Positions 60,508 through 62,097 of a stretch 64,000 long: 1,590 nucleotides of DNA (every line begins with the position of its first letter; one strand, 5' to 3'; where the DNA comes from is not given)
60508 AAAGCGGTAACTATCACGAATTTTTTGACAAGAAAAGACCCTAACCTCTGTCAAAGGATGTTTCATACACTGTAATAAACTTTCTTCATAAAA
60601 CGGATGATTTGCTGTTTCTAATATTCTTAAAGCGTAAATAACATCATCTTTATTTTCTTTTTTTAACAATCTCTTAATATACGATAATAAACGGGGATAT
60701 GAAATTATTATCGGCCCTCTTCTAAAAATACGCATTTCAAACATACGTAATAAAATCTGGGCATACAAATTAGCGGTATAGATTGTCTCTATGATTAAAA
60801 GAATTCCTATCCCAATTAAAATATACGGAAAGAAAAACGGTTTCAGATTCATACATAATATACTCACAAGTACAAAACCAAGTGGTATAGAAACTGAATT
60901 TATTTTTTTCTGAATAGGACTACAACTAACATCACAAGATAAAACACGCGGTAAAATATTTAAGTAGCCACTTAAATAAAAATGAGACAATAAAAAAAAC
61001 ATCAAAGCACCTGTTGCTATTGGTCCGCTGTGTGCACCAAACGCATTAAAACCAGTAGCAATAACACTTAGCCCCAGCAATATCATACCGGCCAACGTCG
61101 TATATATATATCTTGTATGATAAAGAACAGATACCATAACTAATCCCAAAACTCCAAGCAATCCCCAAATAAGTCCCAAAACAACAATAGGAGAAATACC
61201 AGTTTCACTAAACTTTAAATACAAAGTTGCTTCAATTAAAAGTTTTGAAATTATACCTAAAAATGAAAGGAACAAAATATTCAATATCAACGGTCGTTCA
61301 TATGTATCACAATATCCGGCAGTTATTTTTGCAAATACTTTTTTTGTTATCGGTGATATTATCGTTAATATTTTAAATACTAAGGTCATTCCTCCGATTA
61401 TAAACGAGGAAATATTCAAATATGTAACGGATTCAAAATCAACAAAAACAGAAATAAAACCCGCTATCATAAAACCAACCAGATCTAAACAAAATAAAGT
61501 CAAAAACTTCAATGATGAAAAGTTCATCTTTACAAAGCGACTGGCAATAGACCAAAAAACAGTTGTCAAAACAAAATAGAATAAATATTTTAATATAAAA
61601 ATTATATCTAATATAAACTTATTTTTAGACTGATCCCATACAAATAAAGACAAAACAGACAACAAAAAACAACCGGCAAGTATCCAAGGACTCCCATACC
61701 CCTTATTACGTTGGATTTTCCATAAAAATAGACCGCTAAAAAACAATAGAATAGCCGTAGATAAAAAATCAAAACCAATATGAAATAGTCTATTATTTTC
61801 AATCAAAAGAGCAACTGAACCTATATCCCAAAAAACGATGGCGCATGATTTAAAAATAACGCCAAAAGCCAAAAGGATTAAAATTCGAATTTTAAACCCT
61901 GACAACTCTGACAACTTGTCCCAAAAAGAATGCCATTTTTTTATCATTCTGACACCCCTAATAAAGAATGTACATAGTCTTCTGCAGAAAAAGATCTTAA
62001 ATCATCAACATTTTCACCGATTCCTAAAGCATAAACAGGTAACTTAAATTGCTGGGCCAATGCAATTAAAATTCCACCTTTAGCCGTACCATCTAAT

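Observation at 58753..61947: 920-aa fusion of a polytopic transporter-like domain with a HEAT/ARM-like repeat domain, coupled to a stand-alone cNMP-binding protein, in an ftsY operon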

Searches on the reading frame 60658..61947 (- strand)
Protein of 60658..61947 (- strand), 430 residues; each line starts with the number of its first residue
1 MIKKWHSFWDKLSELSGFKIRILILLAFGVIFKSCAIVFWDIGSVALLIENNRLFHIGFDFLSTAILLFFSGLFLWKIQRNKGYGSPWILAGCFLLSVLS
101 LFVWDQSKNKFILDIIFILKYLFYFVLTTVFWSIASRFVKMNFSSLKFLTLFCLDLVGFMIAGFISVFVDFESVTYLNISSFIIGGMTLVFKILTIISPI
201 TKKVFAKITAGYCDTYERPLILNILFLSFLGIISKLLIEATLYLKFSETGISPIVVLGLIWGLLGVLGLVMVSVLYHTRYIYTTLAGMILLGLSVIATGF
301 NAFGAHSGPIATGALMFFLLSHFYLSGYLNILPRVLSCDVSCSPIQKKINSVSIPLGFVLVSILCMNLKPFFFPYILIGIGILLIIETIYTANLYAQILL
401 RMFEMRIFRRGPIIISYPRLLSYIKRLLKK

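Call 28: search_protein_representatives(alignment_id=A2)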
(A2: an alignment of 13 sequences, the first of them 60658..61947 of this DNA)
Query: 13 sequences, 429 profile positions. Proteins with E-value up to 0.001 (for the whole library): 132; up to 1e-10: 54; up to 1e-30: 33. The best 132 are listed.
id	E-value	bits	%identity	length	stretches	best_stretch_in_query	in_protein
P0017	1.2e-182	624.1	-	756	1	1-428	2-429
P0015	4.1e-165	566.3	-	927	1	1-428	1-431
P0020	2.2e-126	438.7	-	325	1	1-324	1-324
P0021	1.3e-104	367.0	-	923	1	3-424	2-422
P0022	5.8e-104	364.8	-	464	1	6-428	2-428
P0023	2.9e-92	326.3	-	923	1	5-428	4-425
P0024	1.3e-90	320.9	-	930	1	5-425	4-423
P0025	4.1e-81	289.6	-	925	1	4-428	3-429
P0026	2.6e-80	286.9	-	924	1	4-428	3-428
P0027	9.9e-76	271.8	-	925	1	1-427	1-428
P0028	3.2e-74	266.8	-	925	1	3-425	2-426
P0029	5.5e-74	266.1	-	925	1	3-423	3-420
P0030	8.9e-73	262.1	-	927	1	5-428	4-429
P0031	1.2e-71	258.4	-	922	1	5-427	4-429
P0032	5.7e-68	246.3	-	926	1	4-427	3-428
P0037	2.3e-49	185.0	-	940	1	9-427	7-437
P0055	7.6e-28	114.0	-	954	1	7-427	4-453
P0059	2.8e-18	82.5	-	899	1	6-424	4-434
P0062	6.8e-15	71.4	-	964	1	8-407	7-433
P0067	2.1e-11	59.9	-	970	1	18-426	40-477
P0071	8.3e-11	57.9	-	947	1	8-425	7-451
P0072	1.8e-10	56.8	-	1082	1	12-414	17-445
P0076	6.4e-10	55.0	-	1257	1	21-426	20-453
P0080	5.8e-09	51.8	-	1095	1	8-428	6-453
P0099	6.4e-07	45.1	-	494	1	5-405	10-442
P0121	1.6e-05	40.5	-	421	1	16-400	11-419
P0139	5.4e-04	35.4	-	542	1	5-400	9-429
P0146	8.6e-04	34.8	-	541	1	41-425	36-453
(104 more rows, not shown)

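Call 29: search_protein_families(library=pfam, proteins=[P0055, P0062, P0067, P0072, P0076, P0080, P0099, P0121, P0139, P0146], max_evalue=0.01)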
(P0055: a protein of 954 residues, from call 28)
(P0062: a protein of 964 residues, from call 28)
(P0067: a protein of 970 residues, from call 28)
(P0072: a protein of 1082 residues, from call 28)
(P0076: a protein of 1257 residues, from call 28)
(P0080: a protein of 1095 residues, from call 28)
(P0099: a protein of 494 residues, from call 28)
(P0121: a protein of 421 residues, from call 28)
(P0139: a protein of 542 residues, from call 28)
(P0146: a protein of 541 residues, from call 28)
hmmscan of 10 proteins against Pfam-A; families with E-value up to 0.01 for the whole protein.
P0055 (954 aa): 2 families
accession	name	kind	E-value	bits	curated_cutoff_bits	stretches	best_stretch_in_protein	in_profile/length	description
PF13646.12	HEAT_2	-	6.1e-21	74.9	27.7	3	582-641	12-71/88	HEAT repeats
PF02985.28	HEAT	-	5.8e-06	26.5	23.5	0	481-501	6-26/31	HEAT repeat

P0062 (964 aa): 6 families
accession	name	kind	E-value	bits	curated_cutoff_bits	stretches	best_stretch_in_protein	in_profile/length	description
PF13646.12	HEAT_2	-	4.5e-21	75.4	27.7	4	478-559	2-84/88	HEAT repeats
PF02985.28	HEAT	-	7.6e-14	51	23.5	1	607-631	3-27/31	HEAT repeat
PF13513.12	HEAT_EZ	-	4.2e-08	34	27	1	883-911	25-53/55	HEAT-like repeat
PF00514.29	Arm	-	1.8e-05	25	20.6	0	607-631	15-39/41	Armadillo/beta-catenin-like repeat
PF12717.13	Cnd1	-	0.00026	21.5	26.4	0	606-633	23-50/162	non-SMC mitotic condensation complex subunit 1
PF12281.14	NTP_transf_8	-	0.0062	16.9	26.3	0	792-928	37-178/218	Nucleotidyltransferase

P0067 (970 aa): 3 families
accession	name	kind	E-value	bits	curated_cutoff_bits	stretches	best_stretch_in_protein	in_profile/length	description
PF13646.12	HEAT_2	-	5e-21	75.2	27.7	3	603-672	5-74/88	HEAT repeats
PF02985.28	HEAT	-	9.9e-08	32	23.5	0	632-654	3-25/31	HEAT repeat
PF07690.21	MFS_1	-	0.0016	17.9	33.4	0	44-143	204-304/347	Major Facilitator Superfamily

P0072 (1082 aa): 5 families
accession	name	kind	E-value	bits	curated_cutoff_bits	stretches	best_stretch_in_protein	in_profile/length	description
PF00027.35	cNMP_binding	-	7.1e-17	61.6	27.5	1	978-1058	3-88/89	Cyclic nucleotide-binding domain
PF13646.12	HEAT_2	-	3e-16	59.9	27.7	4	516-597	5-83/88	HEAT repeats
PF03219.20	TLC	-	1.6e-10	40.9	21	1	130-340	160-390/491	TLC ATP/ADP transporter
PF07690.21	MFS_1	-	0.0046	16.4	33.4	1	36-324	6-291/347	Major Facilitator Superfamily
PF12717.13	Cnd1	-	0.0095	16.4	26.4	0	526-567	2-47/162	non-SMC mitotic condensation complex subunit 1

P0076 (1257 aa): 7 families
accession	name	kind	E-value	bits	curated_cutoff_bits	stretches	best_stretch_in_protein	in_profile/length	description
PF13646.12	HEAT_2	-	6.1e-44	148.7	27.7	7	580-658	6-87/88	HEAT repeats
PF02985.28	HEAT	-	2.6e-18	64.8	23.5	1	896-916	7-27/31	HEAT repeat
PF13513.12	HEAT_EZ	-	1.5e-11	45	27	1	887-916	26-55/55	HEAT-like repeat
PF00514.29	Arm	-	5.7e-10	39.3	20.6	0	1196-1223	13-40/41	Armadillo/beta-catenin-like repeat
PF03219.20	TLC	-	6.6e-10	38.8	21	1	125-421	160-491/491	TLC ATP/ADP transporter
PF12717.13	Cnd1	-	3.3e-08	34.2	26.4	0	889-940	21-78/162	non-SMC mitotic condensation complex subunit 1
PF07690.21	MFS_1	-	8e-06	25.4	33.4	1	138-330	112-301/347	Major Facilitator Superfamily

P0080 (1095 aa): 5 families
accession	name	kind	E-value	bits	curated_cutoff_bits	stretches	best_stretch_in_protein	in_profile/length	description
PF00027.35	cNMP_binding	-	1.9e-18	66.7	27.5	1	985-1066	3-89/89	Cyclic nucleotide-binding domain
PF13646.12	HEAT_2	-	2.1e-17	63.6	27.7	3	451-528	7-85/88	HEAT repeats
PF03219.20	TLC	-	1.9e-08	34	21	1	118-415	157-487/491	TLC ATP/ADP transporter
PF07690.21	MFS_1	-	2.2e-08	33.9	33.4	1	135-329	110-303/347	Major Facilitator Superfamily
PF11368.13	DUF3169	-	0.0012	18.9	31.6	1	166-272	45-147/250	Protein of unknown function (DUF3169)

P0099 (494 aa): 2 families
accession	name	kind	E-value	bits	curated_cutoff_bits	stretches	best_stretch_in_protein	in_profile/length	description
PF07690.21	MFS_1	-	3.2e-11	43.2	33.4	1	146-368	114-323/347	Major Facilitator Superfamily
PF03219.20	TLC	-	4e-06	26.4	21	1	109-325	138-374/491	TLC ATP/ADP transporter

P0121 (421 aa): 1 family
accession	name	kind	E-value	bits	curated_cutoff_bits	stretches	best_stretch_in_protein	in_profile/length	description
PF03219.20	TLC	-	9e-08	31.8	21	1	217-413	280-491/491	TLC ATP/ADP transporter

P0139 (542 aa): 2 families
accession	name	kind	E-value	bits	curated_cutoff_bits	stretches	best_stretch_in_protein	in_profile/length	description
PF07690.21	MFS_1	-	0.00021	20.7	33.4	1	142-334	111-301/347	Major Facilitator Superfamily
PF13646.12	HEAT_2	-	0.00048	20.8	27.7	1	479-536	3-59/88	HEAT repeats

P0146 (541 aa): 2 families
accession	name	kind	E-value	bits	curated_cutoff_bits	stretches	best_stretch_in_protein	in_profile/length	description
PF07690.21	MFS_1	-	6.9e-09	35.5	33.4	1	85-364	62-329/347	Major Facilitator Superfamily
PF13646.12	HEAT_2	-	0.0093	16.7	27.7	0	450-515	3-69/88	HEAT repeats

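Call 36: search_solved_structures(query=A2, max_evalue=10)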
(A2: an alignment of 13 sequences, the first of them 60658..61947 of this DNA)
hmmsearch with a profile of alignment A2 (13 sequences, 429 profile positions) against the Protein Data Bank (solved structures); distinct sequences matched with E-value up to 10: 3.
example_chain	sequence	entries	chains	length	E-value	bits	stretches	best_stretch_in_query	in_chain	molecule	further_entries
9tiv_A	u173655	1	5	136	0.25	13.4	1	21-84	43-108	Large-conductance mechanosensitive channel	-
9tiu_A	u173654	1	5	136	0.26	13.4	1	21-84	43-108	Large-conductance mechanosensitive channel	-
28oa_A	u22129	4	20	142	0.27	13.3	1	21-84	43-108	Large-conductance mechanosensitive channel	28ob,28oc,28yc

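Call 41: search_protein_families(library=pfam, alignment_id=A2, max_evalue=10)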
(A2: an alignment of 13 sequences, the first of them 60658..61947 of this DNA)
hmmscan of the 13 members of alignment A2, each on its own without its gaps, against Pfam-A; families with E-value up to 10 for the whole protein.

A. member 1, window:60658-61947:- (430 aa): 0 families

B. families by the number of members that match (of 13 scanned): 4 families
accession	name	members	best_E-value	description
PF04757.19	Pex2_Pex12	1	0.07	Pex2 / Pex12 amino terminal region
PF04277.18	OAD_gamma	1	0.14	Oxaloacetate decarboxylase, gamma chain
PF24213.1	DUF7434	1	0.17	Family of unknown function (DUF7434)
PF25469.1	HTH_NWD1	1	0.54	NWD1-like, winged helix-turn-helix domain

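Call 42: search_solved_structures(query=P0099, max_evalue=1)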
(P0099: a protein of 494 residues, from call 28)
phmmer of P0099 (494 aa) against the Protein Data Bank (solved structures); distinct sequences matched with E-value up to 1: 7.
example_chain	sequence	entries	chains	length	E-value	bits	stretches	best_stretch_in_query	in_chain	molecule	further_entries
9j3n_A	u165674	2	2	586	2.4e-07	33.3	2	224-321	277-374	ADP,ATP carrier protein 1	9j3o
2i68_A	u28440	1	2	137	0.31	13.1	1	63-148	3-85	Protein emrE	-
3b5d_A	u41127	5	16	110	0.65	12.1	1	63-148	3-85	Multidrug transporter emrE | SMR family multidrug efflux protein EmrE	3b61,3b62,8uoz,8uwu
8uoz_B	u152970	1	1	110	0.66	12.1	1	63-148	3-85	SMR family multidrug efflux protein EmrE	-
8uwu_A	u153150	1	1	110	0.71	11.9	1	63-148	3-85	SMR family multidrug efflux protein EmrE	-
4jf7_D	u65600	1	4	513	0.77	11.8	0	362-420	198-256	Hemagglutinin-neuraminidase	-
1z4v_A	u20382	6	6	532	0.81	11.8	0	362-420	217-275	Hemagglutinin-neuraminidase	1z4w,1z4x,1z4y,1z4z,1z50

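Call 47: search_solved_structures(query=A3, max_evalue=1, show_alignments=1)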
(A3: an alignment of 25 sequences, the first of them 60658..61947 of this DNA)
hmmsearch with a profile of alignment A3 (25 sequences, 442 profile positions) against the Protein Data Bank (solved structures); distinct sequences matched with E-value up to 1: 3.
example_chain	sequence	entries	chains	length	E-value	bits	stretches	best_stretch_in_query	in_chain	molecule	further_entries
9j3j_A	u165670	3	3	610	2.3e-10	42.9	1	125-403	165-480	ADP,ATP carrier protein 1, chloroplastic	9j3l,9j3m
9j3n_A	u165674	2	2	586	1.3e-06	30.6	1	112-400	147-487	ADP,ATP carrier protein 1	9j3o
3dl8_E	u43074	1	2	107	0.5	12.1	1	158-213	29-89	Protein-export membrane protein secG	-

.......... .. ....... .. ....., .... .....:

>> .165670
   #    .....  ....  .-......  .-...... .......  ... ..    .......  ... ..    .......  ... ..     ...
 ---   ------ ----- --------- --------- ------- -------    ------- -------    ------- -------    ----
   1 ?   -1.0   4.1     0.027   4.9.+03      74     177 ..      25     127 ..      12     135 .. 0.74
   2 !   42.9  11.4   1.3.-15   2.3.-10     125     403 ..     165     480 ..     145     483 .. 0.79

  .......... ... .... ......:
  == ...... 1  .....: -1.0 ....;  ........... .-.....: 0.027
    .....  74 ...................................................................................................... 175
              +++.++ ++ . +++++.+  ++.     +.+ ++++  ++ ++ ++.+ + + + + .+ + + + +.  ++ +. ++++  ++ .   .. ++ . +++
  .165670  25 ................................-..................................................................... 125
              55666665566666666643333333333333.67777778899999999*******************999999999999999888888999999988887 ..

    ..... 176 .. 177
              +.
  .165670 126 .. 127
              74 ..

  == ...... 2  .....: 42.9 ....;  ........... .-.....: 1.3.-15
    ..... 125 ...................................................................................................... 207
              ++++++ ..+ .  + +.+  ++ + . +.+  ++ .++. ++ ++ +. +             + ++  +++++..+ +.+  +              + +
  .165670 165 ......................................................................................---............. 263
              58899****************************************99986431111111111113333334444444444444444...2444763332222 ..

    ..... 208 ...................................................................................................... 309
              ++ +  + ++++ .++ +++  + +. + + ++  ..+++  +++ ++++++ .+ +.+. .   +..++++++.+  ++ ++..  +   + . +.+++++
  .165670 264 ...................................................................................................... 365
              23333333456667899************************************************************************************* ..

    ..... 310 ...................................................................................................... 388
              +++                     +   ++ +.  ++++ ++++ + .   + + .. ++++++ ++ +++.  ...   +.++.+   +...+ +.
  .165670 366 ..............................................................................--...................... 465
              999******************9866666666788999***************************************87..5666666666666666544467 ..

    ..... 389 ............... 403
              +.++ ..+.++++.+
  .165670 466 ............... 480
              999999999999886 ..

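Call 56: find_encoding_contigs(protein=P0037, flank=5000, max_places=1)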
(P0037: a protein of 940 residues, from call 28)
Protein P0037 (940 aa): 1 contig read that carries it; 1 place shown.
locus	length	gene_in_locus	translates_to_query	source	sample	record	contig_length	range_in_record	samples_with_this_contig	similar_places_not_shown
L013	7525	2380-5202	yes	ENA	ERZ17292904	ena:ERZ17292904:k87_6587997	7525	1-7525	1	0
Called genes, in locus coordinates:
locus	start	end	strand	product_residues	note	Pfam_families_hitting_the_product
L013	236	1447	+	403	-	PF00919:UPF0004, PF04055:Radical_SAM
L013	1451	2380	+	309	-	PF02881:SRP54_N, PF06414:Zeta_toxin (weak), PF00448:SRP54, PF13604:AAA_30 (weak)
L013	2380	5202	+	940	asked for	PF02985:HEAT (faint), PF00514:Arm (faint), PF13513:HEAT_EZ (faint), PF13646:HEAT_2 (weak)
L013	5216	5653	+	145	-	PF00027:cNMP_binding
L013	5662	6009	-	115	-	PF01052:FliMN_C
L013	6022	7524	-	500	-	?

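Call 58: find_encoding_contigs(protein=P0055, flank=5000, max_places=1)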
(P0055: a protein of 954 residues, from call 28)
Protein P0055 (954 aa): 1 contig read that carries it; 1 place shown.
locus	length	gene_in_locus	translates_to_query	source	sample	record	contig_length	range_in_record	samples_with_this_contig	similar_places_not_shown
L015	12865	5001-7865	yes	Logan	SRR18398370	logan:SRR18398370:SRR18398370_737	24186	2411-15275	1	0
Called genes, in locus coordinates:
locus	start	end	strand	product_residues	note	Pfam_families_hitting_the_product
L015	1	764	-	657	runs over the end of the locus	PF00456:Transketolase_N, PF13292:DXP_synthase_N (weak), PF02779:Transket_pyr, PF22613:Transketolase_C_1, PF02780:Transketolase_C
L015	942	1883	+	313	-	PF02401:LYTB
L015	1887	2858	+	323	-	PF01636:APH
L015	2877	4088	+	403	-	PF00919:UPF0004, PF04055:Radical_SAM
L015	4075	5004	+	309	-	PF02881:SRP54_N, PF06414:Zeta_toxin (faint), PF00448:SRP54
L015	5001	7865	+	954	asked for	PF02985:HEAT (faint), PF13646:HEAT_2 (faint)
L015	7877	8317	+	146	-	PF00027:cNMP_binding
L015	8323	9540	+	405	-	PF17767:NAPRTase_N, PF04095:NAPRTase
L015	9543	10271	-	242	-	PF00813:FliP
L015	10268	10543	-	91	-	-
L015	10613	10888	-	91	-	PF01312:Bac_export_2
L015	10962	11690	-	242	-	PF01996:F420_ligase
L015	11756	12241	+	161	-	-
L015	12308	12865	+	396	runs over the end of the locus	PF20573:DUF6782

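Call 59: find_encoding_contigs(protein=P0062, flank=5000, max_places=1)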
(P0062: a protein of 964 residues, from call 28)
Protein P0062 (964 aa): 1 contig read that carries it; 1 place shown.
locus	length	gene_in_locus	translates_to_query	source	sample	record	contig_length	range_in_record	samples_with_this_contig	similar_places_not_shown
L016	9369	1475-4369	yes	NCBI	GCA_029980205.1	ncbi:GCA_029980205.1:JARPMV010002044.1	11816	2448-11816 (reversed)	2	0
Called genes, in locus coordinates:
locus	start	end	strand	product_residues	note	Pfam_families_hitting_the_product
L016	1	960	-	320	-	PF11805:DUF3326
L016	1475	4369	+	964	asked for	PF00514:Arm (faint), PF02985:HEAT (faint), PF13513:HEAT_EZ (faint), PF13646:HEAT_2 (weak)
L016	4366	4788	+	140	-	PF00027:cNMP_binding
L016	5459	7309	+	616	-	PF00672:HAMP (faint), PF00211:Guanylate_cyc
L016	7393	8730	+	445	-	-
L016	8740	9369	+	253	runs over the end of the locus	PF04333:MlaA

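Call 60: find_encoding_contigs(protein=P0059, flank=5000, max_places=1)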
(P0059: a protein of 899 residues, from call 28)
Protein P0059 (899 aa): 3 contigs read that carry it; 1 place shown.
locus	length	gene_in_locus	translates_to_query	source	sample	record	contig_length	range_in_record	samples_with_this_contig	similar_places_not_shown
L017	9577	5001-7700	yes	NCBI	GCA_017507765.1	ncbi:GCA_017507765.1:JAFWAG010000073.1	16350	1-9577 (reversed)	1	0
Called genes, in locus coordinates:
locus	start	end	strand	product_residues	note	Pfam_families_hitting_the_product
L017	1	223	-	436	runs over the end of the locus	PF26299:MurL_N, PF26298:MurL_epimerase_C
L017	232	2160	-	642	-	PF11412:DsbD_N, PF02683:DsbD_TM, PF13899:Thioredoxin_7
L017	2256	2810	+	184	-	-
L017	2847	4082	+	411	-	PF00919:UPF0004, PF04055:Radical_SAM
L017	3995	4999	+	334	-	PF02881:SRP54_N, PF00448:SRP54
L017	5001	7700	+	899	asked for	PF02985:HEAT (faint), PF13513:HEAT_EZ (faint), PF13646:HEAT_2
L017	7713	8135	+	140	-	PF00027:cNMP_binding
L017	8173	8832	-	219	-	-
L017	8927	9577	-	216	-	?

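Call 90: find_encoding_contigs(protein=P0067, flank=4000, max_places=1)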
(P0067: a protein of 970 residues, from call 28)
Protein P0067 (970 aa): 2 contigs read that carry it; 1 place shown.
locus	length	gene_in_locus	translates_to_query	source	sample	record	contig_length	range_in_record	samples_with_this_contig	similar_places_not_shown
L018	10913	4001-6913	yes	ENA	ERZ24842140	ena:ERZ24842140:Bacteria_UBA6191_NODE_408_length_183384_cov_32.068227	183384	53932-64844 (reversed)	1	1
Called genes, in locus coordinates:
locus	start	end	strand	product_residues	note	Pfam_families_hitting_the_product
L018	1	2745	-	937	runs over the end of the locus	PF13519:VWA_2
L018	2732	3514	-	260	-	PF08281:Sigma70_r4_2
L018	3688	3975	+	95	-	PF13466:STAS_2, PF01740:STAS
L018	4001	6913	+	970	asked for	PF02985:HEAT (faint), PF13646:HEAT_2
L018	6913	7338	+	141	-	PF00027:cNMP_binding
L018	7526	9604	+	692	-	-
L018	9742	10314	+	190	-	-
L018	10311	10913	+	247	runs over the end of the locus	-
